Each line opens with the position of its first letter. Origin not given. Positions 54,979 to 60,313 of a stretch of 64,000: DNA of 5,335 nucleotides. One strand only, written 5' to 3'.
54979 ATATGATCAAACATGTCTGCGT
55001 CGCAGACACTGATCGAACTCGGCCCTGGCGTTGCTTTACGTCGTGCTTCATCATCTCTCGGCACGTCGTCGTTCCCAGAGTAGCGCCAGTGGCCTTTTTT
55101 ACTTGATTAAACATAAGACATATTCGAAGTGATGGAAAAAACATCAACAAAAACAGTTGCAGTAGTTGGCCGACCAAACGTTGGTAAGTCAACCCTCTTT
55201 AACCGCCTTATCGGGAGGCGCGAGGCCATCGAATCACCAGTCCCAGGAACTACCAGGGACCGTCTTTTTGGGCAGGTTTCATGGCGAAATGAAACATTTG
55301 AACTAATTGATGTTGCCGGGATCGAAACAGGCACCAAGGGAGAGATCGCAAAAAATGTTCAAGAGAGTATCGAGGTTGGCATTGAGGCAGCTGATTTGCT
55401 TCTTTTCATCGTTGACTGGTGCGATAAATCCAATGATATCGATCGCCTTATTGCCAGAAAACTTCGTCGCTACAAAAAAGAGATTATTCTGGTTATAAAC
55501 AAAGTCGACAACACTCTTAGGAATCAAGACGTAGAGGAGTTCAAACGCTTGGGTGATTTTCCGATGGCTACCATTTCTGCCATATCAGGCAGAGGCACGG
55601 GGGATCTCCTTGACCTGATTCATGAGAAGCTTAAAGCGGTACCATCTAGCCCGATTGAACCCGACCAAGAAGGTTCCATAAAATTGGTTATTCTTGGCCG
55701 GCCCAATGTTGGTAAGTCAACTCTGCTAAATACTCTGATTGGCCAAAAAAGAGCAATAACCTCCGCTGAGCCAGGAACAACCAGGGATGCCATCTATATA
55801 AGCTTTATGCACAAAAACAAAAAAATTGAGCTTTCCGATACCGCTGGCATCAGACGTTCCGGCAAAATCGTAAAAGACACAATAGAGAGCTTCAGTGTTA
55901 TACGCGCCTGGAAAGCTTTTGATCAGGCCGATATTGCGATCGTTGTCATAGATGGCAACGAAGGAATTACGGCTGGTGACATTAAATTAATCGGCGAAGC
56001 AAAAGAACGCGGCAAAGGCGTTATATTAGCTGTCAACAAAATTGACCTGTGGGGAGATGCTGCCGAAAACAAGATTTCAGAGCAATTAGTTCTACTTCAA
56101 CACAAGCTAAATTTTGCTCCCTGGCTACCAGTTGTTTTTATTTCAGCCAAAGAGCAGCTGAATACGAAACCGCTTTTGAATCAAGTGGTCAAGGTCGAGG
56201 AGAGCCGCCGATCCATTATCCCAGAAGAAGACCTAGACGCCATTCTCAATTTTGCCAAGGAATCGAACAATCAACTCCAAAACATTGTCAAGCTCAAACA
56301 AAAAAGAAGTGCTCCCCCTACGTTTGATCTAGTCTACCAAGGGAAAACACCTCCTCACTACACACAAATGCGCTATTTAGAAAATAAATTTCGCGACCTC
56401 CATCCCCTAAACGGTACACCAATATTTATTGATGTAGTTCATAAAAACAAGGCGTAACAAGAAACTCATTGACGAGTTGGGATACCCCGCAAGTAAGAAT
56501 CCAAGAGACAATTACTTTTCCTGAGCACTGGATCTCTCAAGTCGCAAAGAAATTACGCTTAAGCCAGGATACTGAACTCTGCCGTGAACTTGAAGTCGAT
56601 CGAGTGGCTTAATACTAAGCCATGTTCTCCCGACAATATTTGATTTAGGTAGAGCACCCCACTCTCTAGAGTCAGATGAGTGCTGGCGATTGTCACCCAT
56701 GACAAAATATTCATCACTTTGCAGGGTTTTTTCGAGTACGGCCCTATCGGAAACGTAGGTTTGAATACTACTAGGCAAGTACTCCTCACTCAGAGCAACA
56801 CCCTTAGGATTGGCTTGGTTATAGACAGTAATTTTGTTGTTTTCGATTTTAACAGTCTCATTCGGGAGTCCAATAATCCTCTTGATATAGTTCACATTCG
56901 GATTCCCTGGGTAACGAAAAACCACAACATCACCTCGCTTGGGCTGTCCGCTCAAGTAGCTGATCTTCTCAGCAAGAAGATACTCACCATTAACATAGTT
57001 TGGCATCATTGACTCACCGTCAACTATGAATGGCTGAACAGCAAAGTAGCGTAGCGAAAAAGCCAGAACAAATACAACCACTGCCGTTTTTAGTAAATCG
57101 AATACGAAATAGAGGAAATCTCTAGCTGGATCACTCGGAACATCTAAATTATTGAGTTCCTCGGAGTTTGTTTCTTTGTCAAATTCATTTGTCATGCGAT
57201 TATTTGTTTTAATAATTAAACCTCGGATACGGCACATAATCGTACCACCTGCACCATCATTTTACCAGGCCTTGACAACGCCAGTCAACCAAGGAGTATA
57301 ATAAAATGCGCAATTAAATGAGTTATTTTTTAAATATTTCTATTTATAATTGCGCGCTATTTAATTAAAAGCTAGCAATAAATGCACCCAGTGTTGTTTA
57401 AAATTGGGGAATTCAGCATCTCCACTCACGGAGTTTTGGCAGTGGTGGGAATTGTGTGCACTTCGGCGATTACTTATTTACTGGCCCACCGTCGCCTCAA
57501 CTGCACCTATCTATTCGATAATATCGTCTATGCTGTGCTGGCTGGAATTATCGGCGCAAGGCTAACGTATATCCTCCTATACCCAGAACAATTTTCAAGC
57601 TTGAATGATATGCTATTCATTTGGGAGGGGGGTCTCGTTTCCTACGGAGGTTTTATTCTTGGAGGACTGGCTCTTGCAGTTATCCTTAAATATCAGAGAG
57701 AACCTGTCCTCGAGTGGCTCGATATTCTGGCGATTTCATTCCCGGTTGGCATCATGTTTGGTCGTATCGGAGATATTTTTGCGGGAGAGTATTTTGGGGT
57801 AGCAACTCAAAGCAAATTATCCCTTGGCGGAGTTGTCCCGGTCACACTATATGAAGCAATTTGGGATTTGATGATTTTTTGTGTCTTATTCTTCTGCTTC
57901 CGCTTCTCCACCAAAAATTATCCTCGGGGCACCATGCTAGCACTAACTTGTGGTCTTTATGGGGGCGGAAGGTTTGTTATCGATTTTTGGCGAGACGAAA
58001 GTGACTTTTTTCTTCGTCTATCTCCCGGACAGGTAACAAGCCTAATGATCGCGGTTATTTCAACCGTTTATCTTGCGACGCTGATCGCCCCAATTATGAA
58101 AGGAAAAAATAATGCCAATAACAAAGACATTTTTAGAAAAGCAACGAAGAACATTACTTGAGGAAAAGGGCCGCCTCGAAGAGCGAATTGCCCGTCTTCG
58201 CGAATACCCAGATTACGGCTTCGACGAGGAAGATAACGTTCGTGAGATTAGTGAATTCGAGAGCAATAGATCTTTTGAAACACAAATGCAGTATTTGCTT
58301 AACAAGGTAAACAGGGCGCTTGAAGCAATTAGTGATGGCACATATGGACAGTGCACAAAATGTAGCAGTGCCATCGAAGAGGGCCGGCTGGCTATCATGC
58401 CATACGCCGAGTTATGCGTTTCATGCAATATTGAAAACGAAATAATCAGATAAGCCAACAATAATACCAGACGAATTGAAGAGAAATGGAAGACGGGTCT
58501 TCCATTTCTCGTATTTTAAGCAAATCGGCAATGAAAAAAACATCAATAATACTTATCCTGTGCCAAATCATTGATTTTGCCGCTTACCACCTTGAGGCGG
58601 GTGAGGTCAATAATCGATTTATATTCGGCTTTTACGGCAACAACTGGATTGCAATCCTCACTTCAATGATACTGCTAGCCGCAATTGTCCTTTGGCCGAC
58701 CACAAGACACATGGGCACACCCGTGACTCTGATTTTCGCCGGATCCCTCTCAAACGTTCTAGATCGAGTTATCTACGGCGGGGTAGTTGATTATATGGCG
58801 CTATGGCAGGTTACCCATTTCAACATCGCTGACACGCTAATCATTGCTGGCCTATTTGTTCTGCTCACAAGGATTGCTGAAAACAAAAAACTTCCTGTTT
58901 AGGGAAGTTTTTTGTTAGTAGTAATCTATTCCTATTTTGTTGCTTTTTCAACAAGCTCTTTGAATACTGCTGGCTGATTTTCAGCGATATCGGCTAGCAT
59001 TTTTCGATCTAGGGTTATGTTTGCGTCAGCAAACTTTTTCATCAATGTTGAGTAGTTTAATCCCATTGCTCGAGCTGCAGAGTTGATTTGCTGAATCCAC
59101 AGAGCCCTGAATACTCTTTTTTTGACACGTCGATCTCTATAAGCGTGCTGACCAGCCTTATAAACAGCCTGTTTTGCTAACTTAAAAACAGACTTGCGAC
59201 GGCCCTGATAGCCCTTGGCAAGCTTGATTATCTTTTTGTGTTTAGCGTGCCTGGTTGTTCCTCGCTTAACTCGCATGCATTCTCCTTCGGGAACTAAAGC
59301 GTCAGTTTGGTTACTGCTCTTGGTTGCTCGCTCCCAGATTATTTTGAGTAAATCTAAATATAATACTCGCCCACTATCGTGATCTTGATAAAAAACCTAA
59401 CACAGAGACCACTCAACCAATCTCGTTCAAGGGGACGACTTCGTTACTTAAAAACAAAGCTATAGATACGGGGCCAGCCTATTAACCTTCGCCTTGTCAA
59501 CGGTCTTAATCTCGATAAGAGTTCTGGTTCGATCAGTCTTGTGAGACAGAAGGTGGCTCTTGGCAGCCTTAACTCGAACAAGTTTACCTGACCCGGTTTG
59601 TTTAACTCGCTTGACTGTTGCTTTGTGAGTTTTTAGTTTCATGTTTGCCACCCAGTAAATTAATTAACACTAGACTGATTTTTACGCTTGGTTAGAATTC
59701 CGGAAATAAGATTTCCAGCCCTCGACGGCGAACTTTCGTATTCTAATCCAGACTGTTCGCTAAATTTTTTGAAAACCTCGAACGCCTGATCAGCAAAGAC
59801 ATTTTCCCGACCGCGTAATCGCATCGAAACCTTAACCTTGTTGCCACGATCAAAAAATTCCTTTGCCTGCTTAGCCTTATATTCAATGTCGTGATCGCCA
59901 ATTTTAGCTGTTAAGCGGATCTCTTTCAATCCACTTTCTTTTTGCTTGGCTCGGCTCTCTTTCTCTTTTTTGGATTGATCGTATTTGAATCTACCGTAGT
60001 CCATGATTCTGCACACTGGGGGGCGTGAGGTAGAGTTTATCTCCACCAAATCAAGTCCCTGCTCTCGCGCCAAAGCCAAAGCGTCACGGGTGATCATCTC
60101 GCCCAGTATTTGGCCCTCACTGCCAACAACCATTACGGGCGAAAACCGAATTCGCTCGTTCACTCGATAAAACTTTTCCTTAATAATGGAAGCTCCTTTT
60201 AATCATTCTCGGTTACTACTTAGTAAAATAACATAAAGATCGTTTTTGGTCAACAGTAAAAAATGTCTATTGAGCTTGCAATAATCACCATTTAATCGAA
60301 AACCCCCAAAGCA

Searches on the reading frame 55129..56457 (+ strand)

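Call 93: search_protein_families(library=pfam, proteins=[window:55129-56457:+], max_evalue=0.00001)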
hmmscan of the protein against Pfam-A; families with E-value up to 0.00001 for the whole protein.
window:55129-56457:+ (442 aa): 13 families
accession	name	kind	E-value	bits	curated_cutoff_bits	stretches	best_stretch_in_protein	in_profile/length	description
PF01926.29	MMR_HSR1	-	1.1e-56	190.2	21.9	2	9-125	1-113/113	50S ribosome-binding GTPase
PF02421.24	FeoB_N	-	1.8e-30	105.9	27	2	9-162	2-154/156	Ferrous iron transport protein B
PF00009.33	GTP_EFTU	-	2.6e-26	92.8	26.5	2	184-356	4-185/188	Elongation factor Tu GTP binding domain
PF00350.29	Dynamin_N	-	1.1e-13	52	27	0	187-231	2-45/168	Dynamin family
PF03193.22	RsgA_GTPase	-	1.4e-10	41.7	30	0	101-211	39-134/174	RsgA GTPase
PF04548.22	AIG1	-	5.3e-09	36.1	27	0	185-262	2-78/212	AIG1 family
PF00025.27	Arf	-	7.7e-09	35.7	22.3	0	182-332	13-150/174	ADP-ribosylation factor family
PF08477.19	Roc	-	2.3e-08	34.7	27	0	185-247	1-72/119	Ras of Complex, Roc, domain of DAPkinase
PF13401.12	AAA_22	-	3.9e-08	34.1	27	0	9-144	7-110/130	AAA domain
PF00071.28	Ras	-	4.8e-08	33.2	21.6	0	185-250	1-67/162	Ras family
PF16897.10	MMR_HSR1_Xtn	-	1e-06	29.1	35.2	0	110-169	50-105/106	C-terminal region of MMR_HSR1 domain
PF00005.33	ABC_tran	-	4.9e-06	27.6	25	0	185-209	13-37/137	ABC transporter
PF14714.11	KH_dom-like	-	9.1e-06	26.3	27.3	0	385-435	29-79/81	KH-domain-like of EngA bacterial GTPase enzymes, C-terminal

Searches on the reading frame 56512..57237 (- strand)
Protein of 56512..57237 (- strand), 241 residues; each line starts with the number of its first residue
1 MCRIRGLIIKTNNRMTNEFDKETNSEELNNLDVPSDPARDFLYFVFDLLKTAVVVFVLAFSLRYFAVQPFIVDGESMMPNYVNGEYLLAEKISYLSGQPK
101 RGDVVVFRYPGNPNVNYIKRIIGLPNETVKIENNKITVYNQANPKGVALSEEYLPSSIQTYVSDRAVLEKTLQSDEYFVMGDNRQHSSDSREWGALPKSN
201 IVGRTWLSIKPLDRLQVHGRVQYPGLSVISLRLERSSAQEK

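Call 93: search_protein_families(library=pfam, proteins=[window:56512-57237:-], max_evalue=0.00001)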
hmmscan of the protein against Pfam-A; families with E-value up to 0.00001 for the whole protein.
window:56512-57237:- (241 aa): 1 family
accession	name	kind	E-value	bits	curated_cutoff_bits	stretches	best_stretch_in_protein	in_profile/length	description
PF10502.14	Peptidase_S26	-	7.2e-46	156.6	22.9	1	47-205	3-163/168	Signal peptidase, peptidase S26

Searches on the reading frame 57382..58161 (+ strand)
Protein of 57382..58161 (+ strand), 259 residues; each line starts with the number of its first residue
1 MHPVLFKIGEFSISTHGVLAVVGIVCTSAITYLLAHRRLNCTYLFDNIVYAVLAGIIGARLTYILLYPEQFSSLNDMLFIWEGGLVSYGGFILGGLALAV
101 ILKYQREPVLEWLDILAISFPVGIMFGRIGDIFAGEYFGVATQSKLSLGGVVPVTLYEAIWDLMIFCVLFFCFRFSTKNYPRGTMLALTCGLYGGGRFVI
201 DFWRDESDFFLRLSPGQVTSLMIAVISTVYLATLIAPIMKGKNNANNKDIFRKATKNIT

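Call 93: search_protein_families(library=pfam, proteins=[window:57382-58161:+], max_evalue=0.00001)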
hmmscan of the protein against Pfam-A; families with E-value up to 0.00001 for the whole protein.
window:57382-58161:+ (259 aa): 1 family
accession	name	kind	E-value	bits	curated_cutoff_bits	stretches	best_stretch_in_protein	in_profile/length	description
PF01790.23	LGT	-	1.1e-47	162.9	24.9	1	3-231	1-238/240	Prolipoprotein diacylglyceryl transferase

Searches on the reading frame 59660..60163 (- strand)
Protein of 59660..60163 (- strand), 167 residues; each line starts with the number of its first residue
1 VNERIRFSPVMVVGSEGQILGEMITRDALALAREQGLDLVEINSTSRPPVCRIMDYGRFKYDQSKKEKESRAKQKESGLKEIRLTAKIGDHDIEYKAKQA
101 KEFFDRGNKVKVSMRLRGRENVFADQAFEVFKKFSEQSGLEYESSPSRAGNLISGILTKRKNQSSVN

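Call 93: search_protein_families(library=pfam, proteins=[window:59660-60163:-], max_evalue=0.00001)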
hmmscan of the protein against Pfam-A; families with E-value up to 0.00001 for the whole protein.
window:59660-60163:- (167 aa): 2 families
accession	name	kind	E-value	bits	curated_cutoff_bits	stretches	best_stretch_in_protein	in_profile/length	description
PF05198.21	IF3_N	-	3.5e-29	101.2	26.9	1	1-70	1-70/70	Translation initiation factor IF-3, N-terminal domain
PF00707.27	IF3_C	-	3.8e-20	72.1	34.8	1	79-157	3-83/86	Translation initiation factor IF-3, C-terminal domain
